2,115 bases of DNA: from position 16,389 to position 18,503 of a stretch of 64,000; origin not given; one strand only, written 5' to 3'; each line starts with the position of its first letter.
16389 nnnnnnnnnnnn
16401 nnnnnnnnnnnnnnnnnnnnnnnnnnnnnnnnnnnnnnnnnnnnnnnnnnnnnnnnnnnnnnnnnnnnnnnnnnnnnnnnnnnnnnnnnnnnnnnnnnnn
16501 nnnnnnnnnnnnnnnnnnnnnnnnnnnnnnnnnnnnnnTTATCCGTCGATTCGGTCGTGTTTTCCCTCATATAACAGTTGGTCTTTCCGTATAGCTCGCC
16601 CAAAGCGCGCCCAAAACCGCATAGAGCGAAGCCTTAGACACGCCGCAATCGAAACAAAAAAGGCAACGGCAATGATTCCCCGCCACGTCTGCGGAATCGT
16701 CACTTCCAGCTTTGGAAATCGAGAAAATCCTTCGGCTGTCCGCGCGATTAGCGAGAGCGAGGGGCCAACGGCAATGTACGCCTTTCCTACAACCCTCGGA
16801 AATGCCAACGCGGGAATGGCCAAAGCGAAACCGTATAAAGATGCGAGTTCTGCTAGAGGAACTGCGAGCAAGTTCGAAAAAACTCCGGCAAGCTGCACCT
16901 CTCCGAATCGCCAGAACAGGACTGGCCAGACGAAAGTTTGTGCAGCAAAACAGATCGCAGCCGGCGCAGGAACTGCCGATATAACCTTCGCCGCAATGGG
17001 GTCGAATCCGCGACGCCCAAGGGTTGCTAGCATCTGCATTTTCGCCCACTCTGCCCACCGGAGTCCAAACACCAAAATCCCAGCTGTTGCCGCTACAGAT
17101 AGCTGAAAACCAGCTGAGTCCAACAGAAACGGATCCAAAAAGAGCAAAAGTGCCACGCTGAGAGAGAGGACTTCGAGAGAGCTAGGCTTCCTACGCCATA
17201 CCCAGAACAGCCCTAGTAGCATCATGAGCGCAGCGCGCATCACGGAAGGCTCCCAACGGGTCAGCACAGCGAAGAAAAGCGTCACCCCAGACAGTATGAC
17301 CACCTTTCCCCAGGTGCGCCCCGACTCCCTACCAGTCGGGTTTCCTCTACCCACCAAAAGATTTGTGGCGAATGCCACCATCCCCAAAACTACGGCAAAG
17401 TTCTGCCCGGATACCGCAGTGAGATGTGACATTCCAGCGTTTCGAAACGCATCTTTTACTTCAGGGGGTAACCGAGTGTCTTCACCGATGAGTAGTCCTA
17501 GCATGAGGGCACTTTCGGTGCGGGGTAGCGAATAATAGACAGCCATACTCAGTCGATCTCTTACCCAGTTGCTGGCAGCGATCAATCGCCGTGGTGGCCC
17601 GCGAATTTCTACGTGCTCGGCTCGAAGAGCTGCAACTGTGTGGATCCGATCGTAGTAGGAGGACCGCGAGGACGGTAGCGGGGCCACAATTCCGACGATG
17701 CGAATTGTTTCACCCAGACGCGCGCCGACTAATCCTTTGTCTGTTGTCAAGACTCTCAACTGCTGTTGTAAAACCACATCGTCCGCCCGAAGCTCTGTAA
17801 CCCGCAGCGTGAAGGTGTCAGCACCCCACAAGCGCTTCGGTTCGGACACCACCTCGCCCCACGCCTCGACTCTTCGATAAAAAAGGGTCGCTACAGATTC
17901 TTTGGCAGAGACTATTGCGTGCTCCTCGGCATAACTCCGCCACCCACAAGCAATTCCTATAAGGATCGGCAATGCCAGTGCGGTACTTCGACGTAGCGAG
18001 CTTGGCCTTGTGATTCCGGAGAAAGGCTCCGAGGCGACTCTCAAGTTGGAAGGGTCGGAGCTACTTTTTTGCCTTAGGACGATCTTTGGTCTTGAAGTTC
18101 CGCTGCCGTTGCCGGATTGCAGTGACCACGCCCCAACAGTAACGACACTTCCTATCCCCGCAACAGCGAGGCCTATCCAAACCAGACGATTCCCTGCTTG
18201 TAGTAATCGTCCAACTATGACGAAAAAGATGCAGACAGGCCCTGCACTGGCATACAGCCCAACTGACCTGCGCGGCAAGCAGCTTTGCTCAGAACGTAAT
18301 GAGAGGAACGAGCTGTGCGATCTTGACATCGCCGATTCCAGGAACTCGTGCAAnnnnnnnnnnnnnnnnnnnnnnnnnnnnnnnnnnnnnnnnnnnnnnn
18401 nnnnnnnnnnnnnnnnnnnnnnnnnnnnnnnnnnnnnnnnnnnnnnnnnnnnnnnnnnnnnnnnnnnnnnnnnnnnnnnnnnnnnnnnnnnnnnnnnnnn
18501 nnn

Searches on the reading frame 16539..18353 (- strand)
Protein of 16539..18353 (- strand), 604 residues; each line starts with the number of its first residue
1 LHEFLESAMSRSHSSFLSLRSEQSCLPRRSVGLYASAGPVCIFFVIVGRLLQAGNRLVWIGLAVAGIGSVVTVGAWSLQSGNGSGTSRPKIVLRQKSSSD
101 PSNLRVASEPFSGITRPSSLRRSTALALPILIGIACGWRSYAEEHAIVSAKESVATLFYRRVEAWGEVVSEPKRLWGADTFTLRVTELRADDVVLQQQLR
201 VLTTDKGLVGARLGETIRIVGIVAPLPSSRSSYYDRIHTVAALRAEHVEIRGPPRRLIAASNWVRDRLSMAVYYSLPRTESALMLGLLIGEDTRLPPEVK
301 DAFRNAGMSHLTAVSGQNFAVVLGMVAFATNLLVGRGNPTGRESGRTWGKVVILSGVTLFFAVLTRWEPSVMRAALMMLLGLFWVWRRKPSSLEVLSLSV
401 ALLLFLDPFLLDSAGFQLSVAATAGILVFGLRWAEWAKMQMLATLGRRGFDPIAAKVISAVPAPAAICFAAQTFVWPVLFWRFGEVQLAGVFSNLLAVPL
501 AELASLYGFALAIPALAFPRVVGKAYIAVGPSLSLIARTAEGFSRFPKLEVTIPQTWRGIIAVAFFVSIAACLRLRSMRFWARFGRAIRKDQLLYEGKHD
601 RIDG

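Call 28: search_protein_families(library=pfam, proteins=[window:16539-18353:-], max_evalue=0.001)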
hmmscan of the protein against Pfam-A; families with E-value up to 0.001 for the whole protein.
window:16539-18353:- (604 aa): 2 families
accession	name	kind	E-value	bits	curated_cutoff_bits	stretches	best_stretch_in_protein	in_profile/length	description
PF03772.21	Competence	-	4.2e-47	161.2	23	1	287-575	1-267/270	Competence protein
PF13567.11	DUF4131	-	8.3e-05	22.8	31.6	1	121-229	28-136/165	Domain of unknown function (DUF4131)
